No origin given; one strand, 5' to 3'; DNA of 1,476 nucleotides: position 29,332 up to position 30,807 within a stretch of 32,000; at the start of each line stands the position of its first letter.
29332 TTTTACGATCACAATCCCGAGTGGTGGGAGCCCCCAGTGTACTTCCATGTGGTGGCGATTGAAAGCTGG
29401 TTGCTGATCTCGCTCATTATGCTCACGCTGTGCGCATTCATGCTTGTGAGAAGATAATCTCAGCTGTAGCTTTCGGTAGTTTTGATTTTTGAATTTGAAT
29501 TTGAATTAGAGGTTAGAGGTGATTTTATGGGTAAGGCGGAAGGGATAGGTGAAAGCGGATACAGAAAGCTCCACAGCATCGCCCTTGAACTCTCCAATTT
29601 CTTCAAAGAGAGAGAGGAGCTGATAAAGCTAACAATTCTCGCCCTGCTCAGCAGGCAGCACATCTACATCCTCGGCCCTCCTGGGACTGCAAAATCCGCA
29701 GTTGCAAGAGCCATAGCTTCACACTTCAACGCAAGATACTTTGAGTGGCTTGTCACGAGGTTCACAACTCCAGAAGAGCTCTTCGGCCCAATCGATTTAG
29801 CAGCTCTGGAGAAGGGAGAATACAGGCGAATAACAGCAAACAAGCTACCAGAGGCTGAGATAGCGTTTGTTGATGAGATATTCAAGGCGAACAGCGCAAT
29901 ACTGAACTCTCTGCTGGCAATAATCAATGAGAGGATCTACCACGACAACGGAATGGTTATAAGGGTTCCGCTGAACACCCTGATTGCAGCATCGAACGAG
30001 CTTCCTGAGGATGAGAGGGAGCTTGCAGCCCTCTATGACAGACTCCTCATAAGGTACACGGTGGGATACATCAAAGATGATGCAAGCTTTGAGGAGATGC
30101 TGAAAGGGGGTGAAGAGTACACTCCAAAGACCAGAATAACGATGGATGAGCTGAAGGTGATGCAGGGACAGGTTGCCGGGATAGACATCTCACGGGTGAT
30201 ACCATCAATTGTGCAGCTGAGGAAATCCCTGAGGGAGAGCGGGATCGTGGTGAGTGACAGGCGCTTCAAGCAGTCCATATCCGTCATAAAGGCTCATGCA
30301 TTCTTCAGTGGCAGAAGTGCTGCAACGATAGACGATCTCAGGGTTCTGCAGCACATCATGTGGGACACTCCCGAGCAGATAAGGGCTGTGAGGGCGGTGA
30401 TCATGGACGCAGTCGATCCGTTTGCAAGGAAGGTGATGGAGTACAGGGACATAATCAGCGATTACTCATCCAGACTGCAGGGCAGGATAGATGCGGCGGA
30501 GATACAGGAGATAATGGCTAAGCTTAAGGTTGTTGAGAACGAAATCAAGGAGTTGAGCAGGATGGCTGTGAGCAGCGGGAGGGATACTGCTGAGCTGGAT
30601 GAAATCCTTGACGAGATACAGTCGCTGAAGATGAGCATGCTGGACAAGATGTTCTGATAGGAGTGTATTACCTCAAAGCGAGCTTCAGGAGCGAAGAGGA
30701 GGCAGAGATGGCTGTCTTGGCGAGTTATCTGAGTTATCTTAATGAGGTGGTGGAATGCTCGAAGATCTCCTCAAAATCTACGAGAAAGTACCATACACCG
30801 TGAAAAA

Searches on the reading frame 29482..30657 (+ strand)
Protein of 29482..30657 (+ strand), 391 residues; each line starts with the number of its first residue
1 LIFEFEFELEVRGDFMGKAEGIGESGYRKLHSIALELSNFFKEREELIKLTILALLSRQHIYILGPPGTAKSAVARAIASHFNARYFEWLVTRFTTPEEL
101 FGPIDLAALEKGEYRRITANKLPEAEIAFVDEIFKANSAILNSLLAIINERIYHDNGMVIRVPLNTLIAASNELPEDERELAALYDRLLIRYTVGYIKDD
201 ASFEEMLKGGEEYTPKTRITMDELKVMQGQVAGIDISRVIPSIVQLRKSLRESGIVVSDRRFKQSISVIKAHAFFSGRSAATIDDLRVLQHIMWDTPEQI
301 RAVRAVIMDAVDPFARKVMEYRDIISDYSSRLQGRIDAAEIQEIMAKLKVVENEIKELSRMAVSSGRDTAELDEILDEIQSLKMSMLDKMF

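Call 11: search_protein_families(library=pfam, proteins=[window:29482-30657:+], max_evalue=0.01)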
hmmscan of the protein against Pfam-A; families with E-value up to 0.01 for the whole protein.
window:29482-30657:+ (391 aa): 12 families
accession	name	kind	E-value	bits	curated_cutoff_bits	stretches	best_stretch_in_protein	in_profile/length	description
PF20030.5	bpMoxR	-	7.4e-62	208.5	27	1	29-224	2-195/205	MoxR domain in the MoxR-vWA-beta-propeller ternary systems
PF07728.20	AAA_5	-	1.1e-27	97.1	22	1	61-188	2-139/139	AAA domain (dynein-related subfamily)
PF17868.7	AAA_lid_8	-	1.2e-19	70.3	22.8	1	239-307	2-72/72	AAA lid domain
PF00004.35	AAA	-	3.2e-06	28.1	21.2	1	61-189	1-124/131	ATPase family associated with various cellular activities (AAA)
PF01695.23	IstB_IS21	-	9.9e-05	22.4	24.1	1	57-200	91-228/238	IstB-like ATP binding protein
PF13191.12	AAA_16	-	0.00022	22.2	32.6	1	59-120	25-85/167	AAA ATPase domain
PF00158.32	Sigma54_activat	-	0.00058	20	20.2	1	47-191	11-161/168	Sigma-54 interaction domain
PF07726.17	AAA_3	-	0.0011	19.3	27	1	60-170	1-108/131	ATPase family associated with various cellular activities (AAA)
PF08298.17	AAA_PrkA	-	0.0038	16.8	25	0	129-174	239-284/358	PrkA AAA domain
PF05496.18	RuvB_N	-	0.0047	17.1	27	0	58-145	33-105/159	Holliday junction DNA helicase RuvB P-loop domain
PF02224.24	Cytidylate_kin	-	0.0058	16.8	26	0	62-88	2-28/211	Cytidylate kinase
PF13401.12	AAA_22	-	0.0088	16.8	27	0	58-109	5-59/130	AAA domain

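Call 29: search_dna_similar(query=window:29482-30657:+, collection=phages, mode=protein, max_rows=15)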
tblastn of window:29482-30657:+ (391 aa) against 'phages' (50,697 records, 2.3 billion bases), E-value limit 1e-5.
Records with a match: 32; places in all: 33; records where one place covers at least 80% of the query: 5.
Best place of each record, by identity: <60% 32.
By first word of the organism name: Sulfolobus 9; Bacteriophage 7; Acidianus 4; Salmonella 3; Bacillus 2; Campylobacter 2; Bicaudavirus 2; Moorella 1; Escherichia 1; Aphanizomenon 1.
By host as written in the record: - 8; Sulfolobus 6; Bacillus thuringiensis 2; Campylobacter jejuni 2; Homo sapiens 2; Acidianus sp. CHAS 2; Sulfolobus solfataricus P2 2; Moorella thermoacetica DSM 103132 1; and 7 more.
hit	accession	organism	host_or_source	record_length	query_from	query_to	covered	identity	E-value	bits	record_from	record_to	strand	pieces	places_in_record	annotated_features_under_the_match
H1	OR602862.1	Moorella phage MTATph1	Moorella thermoacetica DSM 103132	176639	29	358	84%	41.4%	2e-72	251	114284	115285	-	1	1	ATPase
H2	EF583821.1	Bacillus phage 0305phi8-36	Bacillus thuringiensis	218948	29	375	89%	33.3%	2e-53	196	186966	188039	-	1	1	ORF066: MoxR-like ATPase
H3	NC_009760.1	Bacillus phage 0305phi8-36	Bacillus thuringiensis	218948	29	375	89%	33.3%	2e-53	196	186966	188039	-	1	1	ORF066: ATPase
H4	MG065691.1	Campylobacter phage A11a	Campylobacter jejuni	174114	43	294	64%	44.7%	6e-59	212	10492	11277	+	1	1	record has no annotation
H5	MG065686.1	Campylobacter phage A18a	Campylobacter jejuni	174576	43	294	64%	44.7%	6e-59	212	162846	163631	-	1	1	record has no annotation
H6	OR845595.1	Escherichia phage ECO95 1-6-1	Escherichia coli O157:H7 ATCC 43895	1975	43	294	64%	43.5%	8e-58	204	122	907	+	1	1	record has no annotation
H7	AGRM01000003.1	Salmonella enterica subsp. houtenae str. ATCC BAA-1581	Homo sapiens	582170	43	294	64%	43.5%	3e-56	204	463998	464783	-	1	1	ATPase family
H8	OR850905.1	Salmonella phage S.Kent 1-2-1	Salmonella enterica subsp. enterica ...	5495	43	294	64%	43.5%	3e-56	204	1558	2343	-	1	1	record has no annotation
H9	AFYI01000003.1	Salmonella enterica subsp. enterica serovar Infantis str. ...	Homo sapiens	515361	43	294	64%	43.5%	4e-56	204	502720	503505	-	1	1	ATPase family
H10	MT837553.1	Bacteriophage sp.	human fecal samples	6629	36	350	81%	34.0%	2e-51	190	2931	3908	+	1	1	record has no annotation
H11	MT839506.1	Bacteriophage sp.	human fecal samples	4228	28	321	75%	34.1%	1e-49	185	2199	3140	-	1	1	record has no annotation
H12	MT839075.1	Bacteriophage sp.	human fecal samples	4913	36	327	75%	33.7%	1e-48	182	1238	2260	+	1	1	record has no annotation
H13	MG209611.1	Aphanizomenon phage vB_AphaS-CL131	Aphanizomenon flos-aquae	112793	43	362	82%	30.4%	4e-40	157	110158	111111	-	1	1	MoxR-like ATPase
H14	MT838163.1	Bacteriophage sp.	human fecal samples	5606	43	311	69%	35.4%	7e-46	174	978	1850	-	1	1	record has no annotation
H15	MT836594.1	Bacteriophage sp.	human fecal samples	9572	29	318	74%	29.1%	3e-30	128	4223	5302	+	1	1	record has no annotation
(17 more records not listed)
